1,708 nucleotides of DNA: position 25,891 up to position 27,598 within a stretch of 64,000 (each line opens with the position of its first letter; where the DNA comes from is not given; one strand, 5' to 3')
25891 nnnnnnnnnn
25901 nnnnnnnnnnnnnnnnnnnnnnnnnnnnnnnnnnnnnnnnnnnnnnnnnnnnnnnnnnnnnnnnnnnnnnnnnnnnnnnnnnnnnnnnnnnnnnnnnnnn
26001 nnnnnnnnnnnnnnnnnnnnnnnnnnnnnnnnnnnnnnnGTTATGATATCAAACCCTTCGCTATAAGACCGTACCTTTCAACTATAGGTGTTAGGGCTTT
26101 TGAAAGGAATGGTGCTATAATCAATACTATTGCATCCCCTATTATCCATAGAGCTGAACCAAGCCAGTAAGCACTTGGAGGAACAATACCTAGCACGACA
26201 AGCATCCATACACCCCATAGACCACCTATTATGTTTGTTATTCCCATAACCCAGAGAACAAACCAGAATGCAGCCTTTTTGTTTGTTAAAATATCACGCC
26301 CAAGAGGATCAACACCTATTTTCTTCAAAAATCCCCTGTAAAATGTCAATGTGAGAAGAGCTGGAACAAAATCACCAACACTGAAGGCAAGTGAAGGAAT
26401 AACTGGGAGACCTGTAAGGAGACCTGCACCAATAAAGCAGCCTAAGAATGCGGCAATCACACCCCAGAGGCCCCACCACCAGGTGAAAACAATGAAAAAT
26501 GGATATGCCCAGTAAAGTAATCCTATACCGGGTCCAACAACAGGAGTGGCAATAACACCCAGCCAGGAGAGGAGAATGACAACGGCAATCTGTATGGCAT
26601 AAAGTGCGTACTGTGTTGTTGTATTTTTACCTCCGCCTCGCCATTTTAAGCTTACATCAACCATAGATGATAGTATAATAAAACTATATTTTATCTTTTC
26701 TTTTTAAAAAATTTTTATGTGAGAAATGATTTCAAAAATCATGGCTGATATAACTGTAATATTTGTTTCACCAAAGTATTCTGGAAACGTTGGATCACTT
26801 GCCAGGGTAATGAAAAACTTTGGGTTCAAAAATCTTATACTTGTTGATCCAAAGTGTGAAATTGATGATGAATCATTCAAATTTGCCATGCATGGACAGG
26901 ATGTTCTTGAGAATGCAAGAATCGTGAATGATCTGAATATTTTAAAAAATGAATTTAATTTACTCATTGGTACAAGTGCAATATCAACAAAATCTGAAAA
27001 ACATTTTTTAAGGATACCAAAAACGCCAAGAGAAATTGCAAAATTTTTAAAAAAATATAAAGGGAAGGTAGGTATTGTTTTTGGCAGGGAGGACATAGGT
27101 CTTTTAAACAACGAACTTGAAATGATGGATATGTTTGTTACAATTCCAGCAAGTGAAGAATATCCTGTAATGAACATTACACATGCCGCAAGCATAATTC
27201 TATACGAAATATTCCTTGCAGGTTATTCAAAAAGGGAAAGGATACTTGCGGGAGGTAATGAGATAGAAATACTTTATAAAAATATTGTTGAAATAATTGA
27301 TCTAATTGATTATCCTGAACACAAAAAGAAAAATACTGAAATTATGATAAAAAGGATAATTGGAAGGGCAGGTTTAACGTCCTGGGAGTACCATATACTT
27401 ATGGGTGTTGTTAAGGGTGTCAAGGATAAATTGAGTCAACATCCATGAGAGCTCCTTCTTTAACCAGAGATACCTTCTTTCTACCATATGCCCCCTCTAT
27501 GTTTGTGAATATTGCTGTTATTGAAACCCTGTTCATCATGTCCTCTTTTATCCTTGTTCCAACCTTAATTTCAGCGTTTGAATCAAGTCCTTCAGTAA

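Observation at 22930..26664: ECF-type importer whose tandem ATPase is fused to a Gpt-like purine phosphoribosyltransferase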

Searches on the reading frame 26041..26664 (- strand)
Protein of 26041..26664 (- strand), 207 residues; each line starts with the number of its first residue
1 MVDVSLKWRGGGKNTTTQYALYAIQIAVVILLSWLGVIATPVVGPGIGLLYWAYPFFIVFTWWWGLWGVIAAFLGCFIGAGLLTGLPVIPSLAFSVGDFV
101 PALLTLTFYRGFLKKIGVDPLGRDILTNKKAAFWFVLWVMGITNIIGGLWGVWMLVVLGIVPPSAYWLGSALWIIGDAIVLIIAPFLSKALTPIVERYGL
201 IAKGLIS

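Call 3: search_protein_families(library=pfam, proteins=[window:26041-26664:-], max_evalue=0.01)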
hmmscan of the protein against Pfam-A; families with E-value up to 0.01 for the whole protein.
window:26041-26664:- (207 aa): 0 families

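Call 4: search_protein_families(library=ncbifam, proteins=[window:26041-26664:-], max_evalue=0.01)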
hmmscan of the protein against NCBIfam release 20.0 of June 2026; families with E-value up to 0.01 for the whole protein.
window:26041-26664:- (207 aa): 0 families
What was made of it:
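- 26041..26664 (-): S-component (substrate-capture subunit), 207 aa, of a family with no curated model. The predicted cargo is a 6-oxopurine base. No Pfam or NCBIfam hit (calls 3, 4).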

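Call 12: find_homologous_proteins(query=window:26041-26664:-, max_evalue=0.001)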
Query window:26041-26664:- (207 aa): 27 proteins with E <= 0.001 among 1793 candidates.
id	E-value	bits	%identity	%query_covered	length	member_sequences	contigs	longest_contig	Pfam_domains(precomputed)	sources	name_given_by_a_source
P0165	5.2e-127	440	100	100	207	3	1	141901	-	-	-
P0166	2.8e-122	425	97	100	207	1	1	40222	-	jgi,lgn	-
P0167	1.5e-109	383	86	99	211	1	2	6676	-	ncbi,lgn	-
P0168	2.9e-105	369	83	99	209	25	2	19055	-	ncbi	ncbi:MAG: hypothetical protein QW246_05005 [Thermoplasmata archaeon]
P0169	1.4e-103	364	80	99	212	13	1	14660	-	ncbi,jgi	-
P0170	1.4e-97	344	78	98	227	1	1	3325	-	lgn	-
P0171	1.5e-97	344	78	98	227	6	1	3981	-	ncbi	-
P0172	5.5e-94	332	77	99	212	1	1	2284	-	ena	-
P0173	6.3e-93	329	73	100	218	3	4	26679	-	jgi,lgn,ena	-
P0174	1.4e-92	328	74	98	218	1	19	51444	-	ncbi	ncbi:MAG: hypothetical protein QXF41_00720 [Candidatus Micrarchaeaceae archaeon]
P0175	2.6e-91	323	72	99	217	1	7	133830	-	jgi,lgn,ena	jgi:hypothetical protein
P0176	2.8e-90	320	75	97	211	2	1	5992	-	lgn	-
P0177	2.3e-89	317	72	99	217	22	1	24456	-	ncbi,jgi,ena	-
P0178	1.8e-88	314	69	98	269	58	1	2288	-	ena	-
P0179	4.7e-88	313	71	98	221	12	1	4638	-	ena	-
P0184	2.0e-84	301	71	95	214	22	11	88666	-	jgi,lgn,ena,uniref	uniref:MASE1 domain-containing protein n=1 Tax=Mesoaciditoga lauensis TaxID=1495039 RepID=A0A7V3RDY6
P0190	1.5e-55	206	51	98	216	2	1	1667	PF05231.20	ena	-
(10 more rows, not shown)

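Call 19: predict_structure(alignment_id=A1)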
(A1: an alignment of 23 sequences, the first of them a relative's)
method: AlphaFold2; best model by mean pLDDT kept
length: 207 residues; sequences in the alignment: 23
mean_pLDDT: 86.9   pTM: 0.85
mean pLDDT of the five models: 86.9, 86.9, 86.6, 85.5, 84.8
residues with pLDDT >= 90: 96; 70-90: 94; 50-70: 12; < 50: 5
segments of 3 or more residues with pLDDT < 50: none
pLDDT, mean of each block of 10 residues (from residue 1): 75 78 86 78 50 87 92 91 88 91 96 95 97 98 94 85 88 88 95 88 84
secondary structure, 60 per line:
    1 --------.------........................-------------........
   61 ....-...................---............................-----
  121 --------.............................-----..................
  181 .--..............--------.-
elements in order: H16-39 H53-64 H66-84 H88-115 H129-157 H163-181 H184-197
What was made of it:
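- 26041..26664 (-): AlphaFold2 model with pLDDT 86.9 and pTM 0.85 (call 19).
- On ECF (energy-coupling factor) ABC importer: AlphaFold2 pLDDT 86.9 (call 19).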

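Call 21: fold_search(model_id=the predicted structure, library=pdb)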
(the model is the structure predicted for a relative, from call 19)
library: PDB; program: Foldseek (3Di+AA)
matches with E <= 10: 338; with E <= 0.001: 0
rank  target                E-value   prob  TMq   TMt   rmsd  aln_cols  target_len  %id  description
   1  4dve_C                2.9e-03  1.00  0.57  0.62   4.7       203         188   16  Crystal structure at 2.1 A of the S-component for biotin from an ECF-type ABC transporter (released 2012-08-29)
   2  4dve_A                1.0e-02  1.00  0.57  0.62   4.5       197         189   16  Crystal structure at 2.1 A of the S-component for biotin from an ECF-type ABC transporter (released 2012-08-29)
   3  4tkr_B                1.2e-02  1.00  0.43  0.46   7.1       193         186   17  Native-SAD phasing for ThiT from Listeria monocytogenes serovar. (released 2014-06-18)
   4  4tkr_A                2.8e-02  0.99  0.43  0.47   7.3       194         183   16  Native-SAD phasing for ThiT from Listeria monocytogenes serovar. (released 2014-06-18)
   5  9kym_D                1.6e-01  0.99  0.55  0.63   5.2       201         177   15  Folate ECF transporter affected by PFOS (released 2025-06-18)
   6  6li1                  3.5e-01  0.08  0.15  0.09  16.2       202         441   13  Crystal structure of GPR52 ligand free form with flavodoxin fusion (released 2020-02-26)
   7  6li0                  4.6e-01  0.08  0.16  0.09  16.5       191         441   13  Crystal structure of GPR52 in complex with agonist c17 (released 2020-02-26)
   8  8p1i_A                5.1e-01  0.33  0.31  0.09  11.5       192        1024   19  Single particle cryo-EM co-structure of Klebsiella pneumoniae AcrB with the BDM91288 efflux pump inhibitor at 2.97 Ang (released 2024-01-17)
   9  1kg9                  5.9e-01  0.08  0.18  0.17  17.9       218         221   17  Structure of a "mock-trapped" early-M intermediate of bacteriorhosopsin (released 2001-12-05)
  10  5n6h_B                6.5e-01  0.21  0.28  0.16  12.0       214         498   14  Structure of the membrane integral lipoprotein N-acyltransferase Lnt from E. coli (released 2017-07-12)
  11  5o9h_B                6.5e-01  0.12  0.18  0.14  14.6       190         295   15  Crystal structure of thermostabilised human C5a anaphylatoxin chemotactic receptor 1 (C5aR) in complex with NDT9513727 (released 2018-01-10)
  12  8r96_D                7.2e-01  0.11  0.23  0.18  19.7       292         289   13  Crystal structure of the cryorhodopsin CryoR2 at pH 4.6, type A crystals (released 2024-12-11)
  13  8r96_E                7.6e-01  0.11  0.23  0.18  19.8       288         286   12  Crystal structure of the cryorhodopsin CryoR2 at pH 4.6, type A crystals (released 2024-12-11)
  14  5n6h_A                7.9e-01  0.13  0.21  0.13  15.2       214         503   11  Structure of the membrane integral lipoprotein N-acyltransferase Lnt from E. coli (released 2017-07-12)
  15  6eu6                  8.3e-01  0.20  0.26  0.16  15.8       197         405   11  Sensor Amt Protein (released 2018-01-24)
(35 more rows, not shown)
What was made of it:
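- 26041..26664 (-): TM-scores are 0.57-0.63 for BioY and FolT and 0.43-0.47 for ThiT (call 21).
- On ECF (energy-coupling factor) ABC importer: The best E-value is 2.9e-3 (call 21).
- The model of the S protein matches BioY, ThiT and FolT best (calls 19, 21).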

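Call 28: search_protein_families(library=pfam, alignment_id=A1, max_evalue=1)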
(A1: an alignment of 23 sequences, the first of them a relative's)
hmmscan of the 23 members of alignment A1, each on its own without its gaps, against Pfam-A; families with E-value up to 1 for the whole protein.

A. member 1, P0165 (207 aa): 1 family
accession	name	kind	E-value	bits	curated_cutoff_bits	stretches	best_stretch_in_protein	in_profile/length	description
PF05231.19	MASE1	-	0.1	12.1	29.8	1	25-196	4-174/299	MASE1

B. families by the number of members that match (of 23 scanned): 3 families
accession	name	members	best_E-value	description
PF05231.19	MASE1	10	1.4e-06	MASE1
PF12769.12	PNTB_4TM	1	0.022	4TM region of pyridine nucleotide transhydrogenase, mitoch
PF06706.16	CTV_P6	1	0.51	Citrus tristeza virus 6-kDa protein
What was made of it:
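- On ECF (energy-coupling factor) ABC importer: This is fold-level support only, with no sequence family (calls 3, 4, 28).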

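Call 38: search_protein_representatives(alignment_id=A1)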
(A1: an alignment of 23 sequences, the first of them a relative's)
Query: 23 sequences, 218 profile positions. Proteins with E-value up to 0.001 (for the whole library): 130; up to 1e-10: 47; up to 1e-30: 10. The best 130 are listed.
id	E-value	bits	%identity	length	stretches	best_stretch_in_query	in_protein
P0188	1.2e-88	312.7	-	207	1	12-218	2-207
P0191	7.9e-83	293.7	-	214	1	4-214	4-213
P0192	1.3e-60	221.0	-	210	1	12-218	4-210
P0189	1.1e-55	204.9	-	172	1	15-137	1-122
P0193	5.7e-55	202.6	-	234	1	7-218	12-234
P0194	8.6e-42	159.5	-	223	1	12-218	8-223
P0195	5.7e-38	147.0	-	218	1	9-216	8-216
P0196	1.1e-37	146.1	-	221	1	7-218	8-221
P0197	5.6e-35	137.2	-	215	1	9-216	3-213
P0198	2.8e-31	125.1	-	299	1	10-216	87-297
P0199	1.2e-27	113.3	-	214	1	7-218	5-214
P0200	1.6e-27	112.9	-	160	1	70-218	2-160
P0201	1.2e-26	110.0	-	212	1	12-218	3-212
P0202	5.2e-26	107.9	-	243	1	9-215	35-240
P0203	2.0e-22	96.2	-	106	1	119-213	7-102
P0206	2.9e-19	85.9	-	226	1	13-218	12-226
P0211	8.7e-16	74.5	-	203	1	34-216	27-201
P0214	2.1e-15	73.2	-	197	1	30-216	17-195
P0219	4.1e-14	69.0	-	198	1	24-217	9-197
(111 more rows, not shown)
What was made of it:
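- The S family is new and rare: 130 representatives among 1.84 billion (call 38).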

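Call 39: search_protein_families(library=pfam, proteins=[P0192, P0193, P0194, P0196, P0198, P0201, P0206, P0211, P0214, P0219], max_evalue=0.01)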
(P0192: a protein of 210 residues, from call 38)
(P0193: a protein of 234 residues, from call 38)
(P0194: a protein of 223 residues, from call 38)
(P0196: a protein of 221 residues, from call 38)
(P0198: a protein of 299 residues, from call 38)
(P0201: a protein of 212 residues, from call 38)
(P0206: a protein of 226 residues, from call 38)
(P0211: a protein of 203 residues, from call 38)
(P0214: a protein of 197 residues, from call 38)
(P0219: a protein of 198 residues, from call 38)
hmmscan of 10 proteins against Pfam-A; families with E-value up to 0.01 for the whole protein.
P0192 (210 aa): 1 family
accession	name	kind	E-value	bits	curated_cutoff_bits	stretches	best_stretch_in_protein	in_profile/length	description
PF05231.19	MASE1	-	0.00074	19.1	29.8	1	50-202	29-177/299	MASE1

P0193 (234 aa): 1 family
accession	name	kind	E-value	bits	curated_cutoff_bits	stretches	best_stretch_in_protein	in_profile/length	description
PF05231.19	MASE1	-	2.1e-05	24.2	29.8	1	69-226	33-177/299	MASE1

P0194 (223 aa): 0 families

P0196 (221 aa): 0 families

P0198 (299 aa): 1 family
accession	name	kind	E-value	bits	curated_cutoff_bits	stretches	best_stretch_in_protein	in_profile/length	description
PF05231.19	MASE1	-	5e-05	23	29.8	1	113-288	4-174/299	MASE1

P0201 (212 aa): 1 family
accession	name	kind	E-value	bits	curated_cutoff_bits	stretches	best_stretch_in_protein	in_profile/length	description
PF05231.19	MASE1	-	6.8e-06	25.8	29.8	1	54-202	31-175/299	MASE1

P0206 (226 aa): 0 families

P0211 (203 aa): 0 families

P0214 (197 aa): 1 family
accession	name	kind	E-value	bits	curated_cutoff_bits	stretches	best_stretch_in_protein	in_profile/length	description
PF05231.19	MASE1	-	0.00084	19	29.8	1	45-183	30-171/299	MASE1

P0219 (198 aa): 0 families
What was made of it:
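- On MASE1 membrane sensor domain (PF05231): The distant members scanned score 19-26 bits, all below the cut-off (calls 28, 39).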

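Call 40: find_encoding_contigs(protein=P0184, flank=4000, max_places=6)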
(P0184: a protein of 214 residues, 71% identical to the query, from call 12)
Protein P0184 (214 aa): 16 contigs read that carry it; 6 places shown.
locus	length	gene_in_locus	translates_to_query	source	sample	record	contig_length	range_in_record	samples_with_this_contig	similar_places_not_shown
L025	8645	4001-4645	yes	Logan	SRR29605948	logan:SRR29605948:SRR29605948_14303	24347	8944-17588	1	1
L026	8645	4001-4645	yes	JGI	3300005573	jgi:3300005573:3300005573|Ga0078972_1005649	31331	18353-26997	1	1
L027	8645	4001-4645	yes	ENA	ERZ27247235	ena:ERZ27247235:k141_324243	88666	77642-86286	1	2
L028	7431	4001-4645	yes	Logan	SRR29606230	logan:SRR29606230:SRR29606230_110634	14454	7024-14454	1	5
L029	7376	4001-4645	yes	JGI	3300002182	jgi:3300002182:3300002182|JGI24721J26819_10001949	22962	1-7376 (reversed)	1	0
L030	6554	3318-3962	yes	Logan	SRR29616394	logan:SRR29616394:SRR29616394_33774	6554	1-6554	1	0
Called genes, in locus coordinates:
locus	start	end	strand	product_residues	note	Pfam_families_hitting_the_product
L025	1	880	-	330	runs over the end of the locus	PF04055:Radical_SAM, PF23580:Znf_XAF1_N (faint)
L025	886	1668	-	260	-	PF02649:GCHY-1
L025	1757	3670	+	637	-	PF07676:PD40 (faint), PF25174:Beta-prop_THOC3 (faint), PF26550:Tricorn_2nd (faint), PF26549:Tricorn_N, PF05448:AXE1 (faint), PF02129:Peptidase_S15 (weak), PF20434:BD-FAE (faint), PF00326:Peptidase_S9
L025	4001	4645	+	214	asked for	-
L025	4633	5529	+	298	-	PF02361:CbiQ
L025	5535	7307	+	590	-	PF03193:RsgA_GTPase (faint), PF00005:ABC_tran, PF13175:AAA_15 (faint), PF13401:AAA_22 (faint), PF13304:AAA_21 (weak), PF02463:SMC_N (weak), PF00005:ABC_tran, PF13304:AAA_21, +3 more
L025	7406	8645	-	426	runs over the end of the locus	PF00206:Lyase_1, PF10397:ADSL_C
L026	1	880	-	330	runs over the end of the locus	PF04055:Radical_SAM, PF23580:Znf_XAF1_N (faint)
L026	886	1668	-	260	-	PF02649:GCHY-1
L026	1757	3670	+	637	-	PF07676:PD40 (faint), PF25174:Beta-prop_THOC3 (faint), PF26550:Tricorn_2nd (faint), PF26549:Tricorn_N, PF05448:AXE1 (faint), PF02129:Peptidase_S15 (weak), PF20434:BD-FAE (faint), PF00326:Peptidase_S9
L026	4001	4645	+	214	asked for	-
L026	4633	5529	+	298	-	PF02361:CbiQ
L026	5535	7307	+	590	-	PF03193:RsgA_GTPase (faint), PF00005:ABC_tran, PF13175:AAA_15 (faint), PF13401:AAA_22 (faint), PF13304:AAA_21 (weak), PF02463:SMC_N (weak), PF00005:ABC_tran, PF13304:AAA_21, +3 more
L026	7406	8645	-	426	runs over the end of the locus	PF00206:Lyase_1, PF10397:ADSL_C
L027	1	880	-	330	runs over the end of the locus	PF04055:Radical_SAM, PF23580:Znf_XAF1_N (faint)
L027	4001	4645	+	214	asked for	-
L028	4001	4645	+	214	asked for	-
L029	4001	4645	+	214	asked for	-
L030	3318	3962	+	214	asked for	-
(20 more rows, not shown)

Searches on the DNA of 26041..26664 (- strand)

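Call 41: search_rna_families(sources=[L025, L029, L001, L002, L003, L004, L005, L006, L022, L023, L024], threshold=gathering, show_alignments=1)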
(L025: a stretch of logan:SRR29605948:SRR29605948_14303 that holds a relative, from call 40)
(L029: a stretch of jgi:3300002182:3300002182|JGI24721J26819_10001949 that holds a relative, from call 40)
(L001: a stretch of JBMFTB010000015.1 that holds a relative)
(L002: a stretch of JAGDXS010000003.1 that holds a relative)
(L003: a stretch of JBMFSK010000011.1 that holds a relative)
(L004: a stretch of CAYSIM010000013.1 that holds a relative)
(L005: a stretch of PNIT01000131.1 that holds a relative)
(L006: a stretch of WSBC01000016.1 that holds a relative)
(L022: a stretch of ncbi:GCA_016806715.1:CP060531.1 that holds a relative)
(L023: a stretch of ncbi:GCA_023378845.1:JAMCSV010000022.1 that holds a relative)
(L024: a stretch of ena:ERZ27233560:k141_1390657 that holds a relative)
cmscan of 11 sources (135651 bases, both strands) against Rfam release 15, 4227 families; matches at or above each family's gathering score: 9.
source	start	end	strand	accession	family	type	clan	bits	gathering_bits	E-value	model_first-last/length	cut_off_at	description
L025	3826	3927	+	RF00167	Purine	Cis-reg; riboswitch;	CL00123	74.3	37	5.3e-11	1-102/102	no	Purine riboswitch aptamer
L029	3826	3927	+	RF00167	Purine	Cis-reg; riboswitch;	CL00123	73.2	37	9.6e-11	1-102/102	no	Purine riboswitch aptamer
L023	761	835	+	RF00005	tRNA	Gene; tRNA;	CL00001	71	29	3.5e-13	1-71/71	no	tRNA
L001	1368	1442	+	RF00005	tRNA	Gene; tRNA;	CL00001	62.1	29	9.9e-11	1-71/71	no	tRNA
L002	1477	1551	+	RF00005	tRNA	Gene; tRNA;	CL00001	62.1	29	9.9e-11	1-71/71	no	tRNA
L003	1424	1498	+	RF00005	tRNA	Gene; tRNA;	CL00001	62.1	29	9.9e-11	1-71/71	no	tRNA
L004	1506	1580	+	RF00005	tRNA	Gene; tRNA;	CL00001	62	29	1e-10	1-71/71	no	tRNA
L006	981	1055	+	RF00005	tRNA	Gene; tRNA;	CL00001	62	29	1e-10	1-71/71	no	tRNA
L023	12110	12241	-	RF00005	tRNA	Gene; tRNA;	CL00001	39.4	29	0.00018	1-71/71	no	tRNA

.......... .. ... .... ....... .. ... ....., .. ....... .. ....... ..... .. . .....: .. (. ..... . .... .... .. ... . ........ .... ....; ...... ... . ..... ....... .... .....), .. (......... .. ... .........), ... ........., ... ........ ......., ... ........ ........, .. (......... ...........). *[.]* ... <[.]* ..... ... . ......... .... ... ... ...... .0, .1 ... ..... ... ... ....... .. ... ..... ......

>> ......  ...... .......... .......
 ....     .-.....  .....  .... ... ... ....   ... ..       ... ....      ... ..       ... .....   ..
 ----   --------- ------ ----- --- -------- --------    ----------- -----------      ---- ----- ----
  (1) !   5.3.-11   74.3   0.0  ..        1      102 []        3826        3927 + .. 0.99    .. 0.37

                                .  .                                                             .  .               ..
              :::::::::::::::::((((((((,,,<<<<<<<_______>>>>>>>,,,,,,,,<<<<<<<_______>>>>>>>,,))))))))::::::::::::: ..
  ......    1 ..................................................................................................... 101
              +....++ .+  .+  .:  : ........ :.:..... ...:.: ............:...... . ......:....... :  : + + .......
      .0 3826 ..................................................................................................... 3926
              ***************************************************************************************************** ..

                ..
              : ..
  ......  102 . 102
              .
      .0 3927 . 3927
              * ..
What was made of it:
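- On Guanine-riboswitch purine regulon (bacterial orthologues only): L025 and L029 3826-3927 at 74.3 and 73.2 bits (call 41).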

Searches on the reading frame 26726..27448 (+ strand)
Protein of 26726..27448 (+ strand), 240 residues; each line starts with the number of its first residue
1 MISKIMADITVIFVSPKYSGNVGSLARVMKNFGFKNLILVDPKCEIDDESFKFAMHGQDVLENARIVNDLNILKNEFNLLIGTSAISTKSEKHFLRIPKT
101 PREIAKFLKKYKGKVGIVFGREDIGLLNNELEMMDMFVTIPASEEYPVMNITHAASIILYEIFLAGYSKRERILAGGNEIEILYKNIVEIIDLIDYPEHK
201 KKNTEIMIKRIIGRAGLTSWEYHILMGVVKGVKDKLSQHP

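Call 3: search_protein_families(library=pfam, proteins=[window:26726-27448:+], max_evalue=0.01)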
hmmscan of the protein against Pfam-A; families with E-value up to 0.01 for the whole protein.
window:26726-27448:+ (240 aa): 1 family
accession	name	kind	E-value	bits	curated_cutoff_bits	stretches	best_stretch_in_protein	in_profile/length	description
PF00588.24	SpoU_methylase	-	9.4e-26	91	29.7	1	9-160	2-142/142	SpoU rRNA Methylase family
